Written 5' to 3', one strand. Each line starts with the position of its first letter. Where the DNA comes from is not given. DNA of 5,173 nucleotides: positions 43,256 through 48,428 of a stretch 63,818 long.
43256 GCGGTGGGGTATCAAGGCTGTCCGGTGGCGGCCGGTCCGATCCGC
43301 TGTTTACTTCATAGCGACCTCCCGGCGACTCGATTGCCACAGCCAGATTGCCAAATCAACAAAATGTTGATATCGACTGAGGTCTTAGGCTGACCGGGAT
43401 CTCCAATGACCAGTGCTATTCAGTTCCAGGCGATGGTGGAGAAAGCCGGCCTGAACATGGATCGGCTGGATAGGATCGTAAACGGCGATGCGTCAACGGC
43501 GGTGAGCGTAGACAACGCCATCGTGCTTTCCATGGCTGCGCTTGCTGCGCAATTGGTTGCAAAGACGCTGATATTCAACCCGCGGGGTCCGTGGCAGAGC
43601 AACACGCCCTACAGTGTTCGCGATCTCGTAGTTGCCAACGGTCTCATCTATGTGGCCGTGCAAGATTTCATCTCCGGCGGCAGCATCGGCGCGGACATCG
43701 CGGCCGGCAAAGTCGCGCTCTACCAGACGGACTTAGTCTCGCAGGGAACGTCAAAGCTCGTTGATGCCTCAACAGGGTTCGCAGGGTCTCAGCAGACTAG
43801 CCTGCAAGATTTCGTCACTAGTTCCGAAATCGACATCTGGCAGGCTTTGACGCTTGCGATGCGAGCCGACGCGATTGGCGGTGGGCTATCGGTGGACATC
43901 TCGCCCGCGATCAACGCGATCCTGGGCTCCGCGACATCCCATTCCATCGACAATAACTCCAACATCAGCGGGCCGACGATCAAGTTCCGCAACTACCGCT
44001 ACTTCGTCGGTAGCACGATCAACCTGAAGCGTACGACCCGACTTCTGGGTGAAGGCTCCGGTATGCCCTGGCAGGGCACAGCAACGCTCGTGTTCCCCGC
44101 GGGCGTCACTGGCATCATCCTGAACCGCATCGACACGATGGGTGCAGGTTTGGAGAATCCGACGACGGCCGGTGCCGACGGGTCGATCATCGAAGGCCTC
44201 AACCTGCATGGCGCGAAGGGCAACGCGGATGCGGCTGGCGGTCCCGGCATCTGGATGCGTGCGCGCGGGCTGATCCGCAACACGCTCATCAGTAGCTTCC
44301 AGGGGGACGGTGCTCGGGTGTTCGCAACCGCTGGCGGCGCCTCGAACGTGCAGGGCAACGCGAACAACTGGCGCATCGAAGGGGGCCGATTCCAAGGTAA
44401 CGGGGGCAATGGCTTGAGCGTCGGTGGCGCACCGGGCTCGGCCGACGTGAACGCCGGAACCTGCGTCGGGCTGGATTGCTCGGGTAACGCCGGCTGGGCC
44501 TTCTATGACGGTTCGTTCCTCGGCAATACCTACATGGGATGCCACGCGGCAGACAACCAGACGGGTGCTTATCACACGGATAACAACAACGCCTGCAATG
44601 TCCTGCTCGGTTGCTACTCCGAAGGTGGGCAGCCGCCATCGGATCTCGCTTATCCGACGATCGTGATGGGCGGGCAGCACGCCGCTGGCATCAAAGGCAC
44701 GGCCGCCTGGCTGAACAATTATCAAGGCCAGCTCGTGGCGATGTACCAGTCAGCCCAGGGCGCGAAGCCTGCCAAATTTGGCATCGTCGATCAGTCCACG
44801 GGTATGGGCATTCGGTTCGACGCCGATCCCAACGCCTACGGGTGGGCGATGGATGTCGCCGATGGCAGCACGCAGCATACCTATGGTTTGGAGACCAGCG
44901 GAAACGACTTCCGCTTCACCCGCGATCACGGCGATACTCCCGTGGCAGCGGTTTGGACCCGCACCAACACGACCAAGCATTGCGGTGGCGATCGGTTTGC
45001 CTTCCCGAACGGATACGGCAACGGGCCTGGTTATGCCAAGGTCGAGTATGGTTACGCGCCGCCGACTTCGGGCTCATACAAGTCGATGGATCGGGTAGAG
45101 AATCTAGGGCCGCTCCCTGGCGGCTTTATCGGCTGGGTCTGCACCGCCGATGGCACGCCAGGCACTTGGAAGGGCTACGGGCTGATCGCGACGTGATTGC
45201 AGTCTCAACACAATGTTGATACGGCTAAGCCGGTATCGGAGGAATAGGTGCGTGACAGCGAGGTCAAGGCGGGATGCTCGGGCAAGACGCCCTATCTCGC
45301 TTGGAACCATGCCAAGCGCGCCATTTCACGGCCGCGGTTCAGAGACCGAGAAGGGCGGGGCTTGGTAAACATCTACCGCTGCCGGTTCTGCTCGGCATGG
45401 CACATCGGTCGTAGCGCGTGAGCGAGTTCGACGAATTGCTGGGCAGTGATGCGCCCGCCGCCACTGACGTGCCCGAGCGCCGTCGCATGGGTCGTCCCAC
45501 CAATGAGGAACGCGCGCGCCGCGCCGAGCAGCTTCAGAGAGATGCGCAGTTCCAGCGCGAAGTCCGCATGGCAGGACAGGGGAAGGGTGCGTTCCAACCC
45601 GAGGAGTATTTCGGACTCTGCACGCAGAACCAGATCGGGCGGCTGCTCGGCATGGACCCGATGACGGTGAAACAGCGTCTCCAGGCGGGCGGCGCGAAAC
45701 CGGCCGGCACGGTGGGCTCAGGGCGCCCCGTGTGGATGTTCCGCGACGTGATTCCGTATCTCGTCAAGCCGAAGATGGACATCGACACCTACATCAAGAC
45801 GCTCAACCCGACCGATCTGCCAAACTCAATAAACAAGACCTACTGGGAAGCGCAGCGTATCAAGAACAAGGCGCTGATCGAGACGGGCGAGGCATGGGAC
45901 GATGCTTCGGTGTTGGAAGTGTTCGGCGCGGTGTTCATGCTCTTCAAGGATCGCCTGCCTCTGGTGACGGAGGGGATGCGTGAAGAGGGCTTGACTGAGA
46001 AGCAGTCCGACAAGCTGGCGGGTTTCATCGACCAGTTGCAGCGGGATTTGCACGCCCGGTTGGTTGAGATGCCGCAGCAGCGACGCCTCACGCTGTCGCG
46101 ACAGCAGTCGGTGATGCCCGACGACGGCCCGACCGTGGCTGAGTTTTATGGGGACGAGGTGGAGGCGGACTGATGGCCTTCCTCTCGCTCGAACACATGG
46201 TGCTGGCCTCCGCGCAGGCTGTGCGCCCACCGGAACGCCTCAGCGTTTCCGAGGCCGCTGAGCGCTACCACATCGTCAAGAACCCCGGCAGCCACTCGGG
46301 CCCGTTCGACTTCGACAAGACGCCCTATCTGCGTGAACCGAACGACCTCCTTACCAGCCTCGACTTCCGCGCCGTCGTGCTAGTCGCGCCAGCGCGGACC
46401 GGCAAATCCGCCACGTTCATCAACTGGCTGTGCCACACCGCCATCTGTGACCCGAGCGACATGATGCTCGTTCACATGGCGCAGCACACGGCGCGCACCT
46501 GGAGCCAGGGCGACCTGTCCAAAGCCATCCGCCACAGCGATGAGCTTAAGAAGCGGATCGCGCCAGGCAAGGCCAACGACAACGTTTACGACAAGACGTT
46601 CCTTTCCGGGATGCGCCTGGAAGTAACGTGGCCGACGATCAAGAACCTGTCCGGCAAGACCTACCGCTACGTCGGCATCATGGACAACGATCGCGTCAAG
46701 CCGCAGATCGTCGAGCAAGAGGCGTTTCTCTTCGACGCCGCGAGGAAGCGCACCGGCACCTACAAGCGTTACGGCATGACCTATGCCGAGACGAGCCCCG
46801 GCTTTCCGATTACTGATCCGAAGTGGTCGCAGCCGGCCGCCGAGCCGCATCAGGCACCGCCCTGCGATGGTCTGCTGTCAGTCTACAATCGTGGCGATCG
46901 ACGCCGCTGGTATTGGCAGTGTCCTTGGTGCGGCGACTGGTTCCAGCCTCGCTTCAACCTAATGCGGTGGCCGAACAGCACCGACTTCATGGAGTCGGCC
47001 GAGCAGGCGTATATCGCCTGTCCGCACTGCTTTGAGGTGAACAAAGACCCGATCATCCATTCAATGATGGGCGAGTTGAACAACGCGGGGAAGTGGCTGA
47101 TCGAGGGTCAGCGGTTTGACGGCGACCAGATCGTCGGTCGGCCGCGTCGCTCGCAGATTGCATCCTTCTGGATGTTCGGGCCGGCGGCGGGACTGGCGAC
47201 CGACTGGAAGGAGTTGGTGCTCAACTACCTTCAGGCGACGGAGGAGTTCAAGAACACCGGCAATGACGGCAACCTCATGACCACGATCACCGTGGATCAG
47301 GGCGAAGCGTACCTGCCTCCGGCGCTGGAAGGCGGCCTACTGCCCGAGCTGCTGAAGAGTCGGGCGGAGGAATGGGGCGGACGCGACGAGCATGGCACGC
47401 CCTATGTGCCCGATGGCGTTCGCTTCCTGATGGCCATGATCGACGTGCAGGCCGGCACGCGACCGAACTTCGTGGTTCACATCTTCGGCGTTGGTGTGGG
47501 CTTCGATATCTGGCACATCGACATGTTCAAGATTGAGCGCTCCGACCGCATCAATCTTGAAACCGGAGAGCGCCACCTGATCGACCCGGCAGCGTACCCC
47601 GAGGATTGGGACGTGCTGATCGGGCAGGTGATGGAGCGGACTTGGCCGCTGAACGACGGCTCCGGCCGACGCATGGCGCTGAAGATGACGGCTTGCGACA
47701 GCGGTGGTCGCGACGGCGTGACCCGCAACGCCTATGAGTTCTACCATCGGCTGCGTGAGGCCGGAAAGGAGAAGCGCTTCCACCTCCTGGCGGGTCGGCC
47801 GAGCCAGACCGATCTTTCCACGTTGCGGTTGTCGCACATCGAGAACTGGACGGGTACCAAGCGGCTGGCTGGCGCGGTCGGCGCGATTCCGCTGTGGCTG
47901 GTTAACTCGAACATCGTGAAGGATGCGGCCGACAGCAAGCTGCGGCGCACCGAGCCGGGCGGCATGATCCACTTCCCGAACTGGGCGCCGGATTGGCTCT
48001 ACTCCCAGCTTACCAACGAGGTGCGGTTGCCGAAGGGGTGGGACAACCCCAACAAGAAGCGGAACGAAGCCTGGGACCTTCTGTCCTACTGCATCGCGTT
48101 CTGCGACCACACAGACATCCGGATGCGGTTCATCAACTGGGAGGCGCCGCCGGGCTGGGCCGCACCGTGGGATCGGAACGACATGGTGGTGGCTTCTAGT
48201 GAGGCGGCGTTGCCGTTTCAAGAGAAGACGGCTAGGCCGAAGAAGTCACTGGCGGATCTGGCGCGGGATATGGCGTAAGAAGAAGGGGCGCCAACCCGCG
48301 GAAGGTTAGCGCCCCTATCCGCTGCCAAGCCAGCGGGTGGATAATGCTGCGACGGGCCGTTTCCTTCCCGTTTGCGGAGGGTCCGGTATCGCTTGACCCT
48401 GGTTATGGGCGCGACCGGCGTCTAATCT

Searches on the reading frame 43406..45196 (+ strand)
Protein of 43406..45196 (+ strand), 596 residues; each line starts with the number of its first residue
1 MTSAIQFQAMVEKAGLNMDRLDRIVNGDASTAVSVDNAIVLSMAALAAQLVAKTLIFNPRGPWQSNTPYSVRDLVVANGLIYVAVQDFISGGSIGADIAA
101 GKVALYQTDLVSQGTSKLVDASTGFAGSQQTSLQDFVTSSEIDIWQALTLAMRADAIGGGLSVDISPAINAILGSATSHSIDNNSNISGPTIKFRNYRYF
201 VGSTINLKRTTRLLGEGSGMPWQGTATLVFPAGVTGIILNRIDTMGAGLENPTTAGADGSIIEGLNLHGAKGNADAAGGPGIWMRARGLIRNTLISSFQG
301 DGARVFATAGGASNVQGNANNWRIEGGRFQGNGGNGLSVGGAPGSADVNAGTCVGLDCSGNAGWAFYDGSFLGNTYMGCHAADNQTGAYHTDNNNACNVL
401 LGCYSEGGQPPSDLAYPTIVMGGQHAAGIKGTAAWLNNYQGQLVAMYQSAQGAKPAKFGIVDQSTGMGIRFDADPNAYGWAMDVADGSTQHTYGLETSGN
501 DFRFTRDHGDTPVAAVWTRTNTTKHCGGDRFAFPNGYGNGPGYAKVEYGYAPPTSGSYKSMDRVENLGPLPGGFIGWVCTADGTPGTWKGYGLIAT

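Call 38: search_protein_families(library=phrogs, proteins=[window:43406-45196:+], max_evalue=0.001)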
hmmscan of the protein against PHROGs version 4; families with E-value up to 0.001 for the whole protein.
window:43406-45196:+ (596 aa): 2 families
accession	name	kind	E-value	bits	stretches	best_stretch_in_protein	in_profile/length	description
phrog_21471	-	unknown function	1.8e-10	41.2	1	550-594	580-624/626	-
phrog_14251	-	unknown function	7.1e-06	25.8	1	52-108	76-132/539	-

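Call 44: search_protein_families(library=pfam, proteins=[window:43406-45196:+], max_evalue=0.01)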
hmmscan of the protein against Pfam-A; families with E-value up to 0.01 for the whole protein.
window:43406-45196:+ (596 aa): 0 families

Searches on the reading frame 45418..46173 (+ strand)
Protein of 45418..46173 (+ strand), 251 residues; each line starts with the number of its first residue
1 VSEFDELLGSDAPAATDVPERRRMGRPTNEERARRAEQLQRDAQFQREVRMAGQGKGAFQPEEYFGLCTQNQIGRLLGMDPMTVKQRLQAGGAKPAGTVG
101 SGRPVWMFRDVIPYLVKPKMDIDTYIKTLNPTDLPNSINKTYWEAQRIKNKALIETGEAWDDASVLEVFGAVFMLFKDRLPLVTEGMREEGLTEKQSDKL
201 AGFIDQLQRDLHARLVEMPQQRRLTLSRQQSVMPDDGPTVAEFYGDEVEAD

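Call 38: search_protein_families(library=phrogs, proteins=[window:45418-46173:+], max_evalue=0.001)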
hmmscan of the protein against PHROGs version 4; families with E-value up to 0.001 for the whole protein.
window:45418-46173:+ (251 aa): 2 families
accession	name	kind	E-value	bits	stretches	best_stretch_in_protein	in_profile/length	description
phrog_141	-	head and packaging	3e-30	106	1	64-231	12-177/183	terminase small subunit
phrog_2474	-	transcription regulation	0.00078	20.3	0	54-111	35-92/118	MerR-like transcriptional regulator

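Call 90: find_homologous_proteins(query=window:45418-46173:+, max_evalue=0.00001)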
Query window:45418-46173:+ (251 aa): 45 proteins with E <= 0.00001 among 1157 candidates.
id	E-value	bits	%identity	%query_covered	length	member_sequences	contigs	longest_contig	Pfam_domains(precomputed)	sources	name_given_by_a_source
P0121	1.4e-163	560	100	100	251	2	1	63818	PF07278.19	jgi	jgi:hypothetical protein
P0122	2.7e-102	359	65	98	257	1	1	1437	PF07278.19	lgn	-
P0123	1.1e-99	351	66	99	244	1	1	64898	PF07278.19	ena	-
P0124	1.2e-94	334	63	98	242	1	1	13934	PF07278.19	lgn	-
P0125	1.2e-92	328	63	95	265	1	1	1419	PF07278.19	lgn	-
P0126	9.0e-88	312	63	92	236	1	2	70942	PF07278.19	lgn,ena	-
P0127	7.5e-87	309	60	94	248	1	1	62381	PF07278.19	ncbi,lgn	-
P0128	1.3e-83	298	57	100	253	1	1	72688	PF07278.19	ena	-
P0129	2.8e-81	291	59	95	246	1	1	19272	PF07278.19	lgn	-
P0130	8.0e-81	289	57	94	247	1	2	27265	PF07278.19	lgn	-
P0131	9.5e-79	282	56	100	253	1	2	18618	PF07278.19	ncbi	-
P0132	1.2e-77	279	58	100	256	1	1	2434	PF07278.19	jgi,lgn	jgi:hypothetical protein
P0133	3.6e-77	277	57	93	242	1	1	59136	PF07278.19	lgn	-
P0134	6.9e-77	276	55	94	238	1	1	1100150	PF07278.19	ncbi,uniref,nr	ncbi:DUF1441 family protein [Sphingomonas sp. TREG-RG-20F-R18-01]|uniref:DUF1441 family protein n=1 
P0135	1.6e-76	275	58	96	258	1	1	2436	PF07278.19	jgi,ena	-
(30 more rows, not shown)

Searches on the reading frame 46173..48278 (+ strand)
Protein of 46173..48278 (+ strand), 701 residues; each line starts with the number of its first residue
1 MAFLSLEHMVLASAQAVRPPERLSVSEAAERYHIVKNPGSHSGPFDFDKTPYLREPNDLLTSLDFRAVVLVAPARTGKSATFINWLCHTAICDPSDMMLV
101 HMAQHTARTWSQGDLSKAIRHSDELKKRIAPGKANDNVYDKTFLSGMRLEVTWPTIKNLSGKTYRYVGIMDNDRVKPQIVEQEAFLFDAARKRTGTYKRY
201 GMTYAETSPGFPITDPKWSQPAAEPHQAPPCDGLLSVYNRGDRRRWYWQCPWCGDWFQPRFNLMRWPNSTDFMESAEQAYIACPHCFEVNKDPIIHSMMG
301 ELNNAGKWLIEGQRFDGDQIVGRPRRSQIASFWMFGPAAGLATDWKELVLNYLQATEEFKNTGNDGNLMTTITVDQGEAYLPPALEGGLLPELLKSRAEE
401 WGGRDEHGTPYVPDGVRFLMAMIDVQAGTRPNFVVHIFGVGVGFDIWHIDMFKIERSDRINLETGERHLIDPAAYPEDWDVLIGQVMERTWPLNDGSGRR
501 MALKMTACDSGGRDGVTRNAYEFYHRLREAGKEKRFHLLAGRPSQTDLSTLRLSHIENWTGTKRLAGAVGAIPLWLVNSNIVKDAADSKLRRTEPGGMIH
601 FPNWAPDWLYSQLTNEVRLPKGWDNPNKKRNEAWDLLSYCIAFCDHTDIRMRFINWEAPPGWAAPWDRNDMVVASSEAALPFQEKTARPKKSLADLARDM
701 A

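Call 38: search_protein_families(library=phrogs, proteins=[window:46173-48278:+], max_evalue=0.001)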
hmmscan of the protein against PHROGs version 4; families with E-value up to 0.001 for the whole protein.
window:46173-48278:+ (701 aa): 7 families
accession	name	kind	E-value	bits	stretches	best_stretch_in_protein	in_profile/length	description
phrog_15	-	head and packaging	7e-178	595.5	1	3-690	335-968/1330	terminase large subunit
phrog_12089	-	unknown function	1.1e-26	94.8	1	507-689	4-184/208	-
phrog_15657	-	unknown function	4.3e-26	92.9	1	304-584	3-229/230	-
phrog_23163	-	unknown function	2.3e-25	89.8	1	12-127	13-129/130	-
phrog_33134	-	head and packaging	1.3e-15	58.8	1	272-386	15-125/132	terminase large subunit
phrog_20035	-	unknown function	4.1e-05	24.7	1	14-71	13-70/76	-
phrog_675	-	head and packaging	0.00016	21.1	0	237-286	201-264/576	terminase large subunit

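Call 79: find_related_loci(query=window:46173-48278:+, collection=viral_contigs, flank=3000)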
Query window:46173-48278:+ (701 aa) in viral_contigs; peptide patterns used: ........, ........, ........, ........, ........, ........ (x = any residue, [..] = any of these).
95 stretches matched a pattern; 95 encode a relative of the query (tblastn E <= 1e-3); the best 80 are kept; 80 distinct loci.
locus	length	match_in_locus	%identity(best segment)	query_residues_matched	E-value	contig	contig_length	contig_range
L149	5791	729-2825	68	1-701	0e+0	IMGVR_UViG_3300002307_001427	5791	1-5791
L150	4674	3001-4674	69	1-558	0e+0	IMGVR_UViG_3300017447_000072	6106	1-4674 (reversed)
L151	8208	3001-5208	49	2-701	0e+0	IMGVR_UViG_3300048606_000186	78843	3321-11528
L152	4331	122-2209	51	3-701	0e+0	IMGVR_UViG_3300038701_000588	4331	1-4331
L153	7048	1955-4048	49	1-701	0e+0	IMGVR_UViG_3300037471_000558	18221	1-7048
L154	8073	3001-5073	47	3-701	0e+0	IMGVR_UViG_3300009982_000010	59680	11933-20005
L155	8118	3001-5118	46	1-684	0e+0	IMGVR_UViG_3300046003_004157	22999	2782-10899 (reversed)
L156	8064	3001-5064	46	2-697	0e+0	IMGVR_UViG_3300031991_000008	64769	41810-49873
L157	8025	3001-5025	53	5-681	0e+0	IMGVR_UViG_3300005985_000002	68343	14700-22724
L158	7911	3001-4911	43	14-663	9e-152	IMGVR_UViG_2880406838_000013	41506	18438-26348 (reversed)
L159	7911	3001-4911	43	14-663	2e-151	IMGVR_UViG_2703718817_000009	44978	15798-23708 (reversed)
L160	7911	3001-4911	43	14-663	3e-151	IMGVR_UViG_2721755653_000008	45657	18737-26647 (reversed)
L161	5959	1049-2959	43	14-663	6e-151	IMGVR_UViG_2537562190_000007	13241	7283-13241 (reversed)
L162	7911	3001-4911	43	14-663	3e-151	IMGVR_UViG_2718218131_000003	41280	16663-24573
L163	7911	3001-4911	43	14-663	4e-151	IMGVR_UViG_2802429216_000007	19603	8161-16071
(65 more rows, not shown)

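Call 80: search_dna_similar(query=window:46173-48278:+, collection=phages, mode=protein, max_rows=30)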
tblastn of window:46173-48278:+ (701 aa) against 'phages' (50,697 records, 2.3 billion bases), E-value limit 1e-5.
Records with a match: 553; places in all: 555; records where one place covers at least 80% of the query: 392.
Best place of each record, by identity: <60% 553.
By first word of the organism name: Salmonella 93; Flavobacterium 78; Rhodobacter 39; Escherichia 39; Klebsiella 27; Aeromonas 24; Bacteriophage 21; Proteus 21; Vibrio 18; Pseudomonas 14; and 54 more.
By host as written in the record: Flavobacterium columnare 62; - 59; Rhodobacter capsulatus YW1 39; Salmonella enterica subsp. enterica serovar Typhimurium 25; Escherichia coli 21; Salmonella enterica 17; Proteus mirabilis 15; Ralstonia solanacearum 12; and 178 more.
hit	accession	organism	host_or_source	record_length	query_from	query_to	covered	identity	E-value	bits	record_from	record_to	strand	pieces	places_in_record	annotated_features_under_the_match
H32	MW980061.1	Rhizobium phage RHph_X2_30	Sinorhizobium americanum X2_30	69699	3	701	100%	48.3%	0e+0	602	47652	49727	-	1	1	terminase large subunit protein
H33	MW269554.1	Achromobacter phage vB_AchrS_AchV4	-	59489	1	701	100%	47.4%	0e+0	585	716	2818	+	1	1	terminase large subunit | terminase small subunit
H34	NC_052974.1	Achromobacter phage vB_AchrS_AchV4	-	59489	1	701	100%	47.4%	0e+0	585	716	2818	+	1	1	terminase large subunit | terminase small subunit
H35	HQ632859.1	Loktanella phage pCB2051-A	Loktanella sp. CB2051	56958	1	701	100%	46.0%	1e-170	548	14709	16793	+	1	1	terminase large subunit | hypothetical protein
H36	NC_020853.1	Loktanella phage pCB2051-A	Loktanella sp. CB2051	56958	1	701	100%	46.0%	1e-170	548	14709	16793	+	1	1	terminase large subunit | terminase small subunit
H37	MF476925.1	Klebsiella phage YMC16/01/N133_KPN_BP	Klebsiella pneumoniae YMC16/01/N133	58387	3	672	96%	46.9%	0e+0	580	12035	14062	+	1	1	putative terminase large subunit | putative terminase small subunit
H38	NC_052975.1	Klebsiella phage YMC16/01/N133_KPN_BP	Klebsiella pneumoniae YMC16/01/N133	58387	3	672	96%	46.9%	0e+0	580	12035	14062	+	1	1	terminase large subunit | terminase small subunit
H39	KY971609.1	Pseudomonas phage PspYZU01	Pseudomonas sp.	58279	1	693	99%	43.0%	5e-158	511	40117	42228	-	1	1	hypothetical protein (x2)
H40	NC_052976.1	Pseudomonas phage PspYZU01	Pseudomonas sp.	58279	1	693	99%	43.0%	5e-158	511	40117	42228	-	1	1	terminase large subunit | terminase small subunit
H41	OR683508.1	Pseudomonas phage Ppu-503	Pseudomonas sp.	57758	1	683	97%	43.6%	7e-160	516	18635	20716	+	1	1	terminase large subunit | terminase small subunit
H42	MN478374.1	Bacteriophage Phobos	-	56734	1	683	97%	43.6%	8e-160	516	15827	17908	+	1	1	terminase large subunit | terminase small subunit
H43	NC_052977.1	Bacteriophage Phobos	-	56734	1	683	97%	43.6%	8e-160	516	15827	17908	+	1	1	terminase large subunit | terminase small subunit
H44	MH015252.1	Ruegeria phage vB_RpoS-V18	Ruegeria pomeroyi DSS-3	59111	3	676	96%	44.1%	7e-166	534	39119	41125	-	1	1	terminase large subunit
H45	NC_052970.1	Ruegeria phage vB_RpoS-V18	Ruegeria pomeroyi DSS-3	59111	3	676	96%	44.1%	7e-166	534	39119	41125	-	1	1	terminase large subunit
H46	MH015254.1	Ruegeria phage vB_RpoS-V11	Ruegeria pomeroyi DSS-3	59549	3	676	96%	44.1%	7e-166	534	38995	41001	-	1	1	terminase large subunit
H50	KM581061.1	Ruegeria phage DSS3-P1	Ruegeria pomeroyi DSS-3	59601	3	676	96%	44.1%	7e-166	534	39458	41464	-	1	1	terminase large subunit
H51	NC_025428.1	Ruegeria phage DSS3-P1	Ruegeria pomeroyi DSS-3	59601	3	676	96%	44.1%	7e-166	534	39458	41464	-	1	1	terminase large subunit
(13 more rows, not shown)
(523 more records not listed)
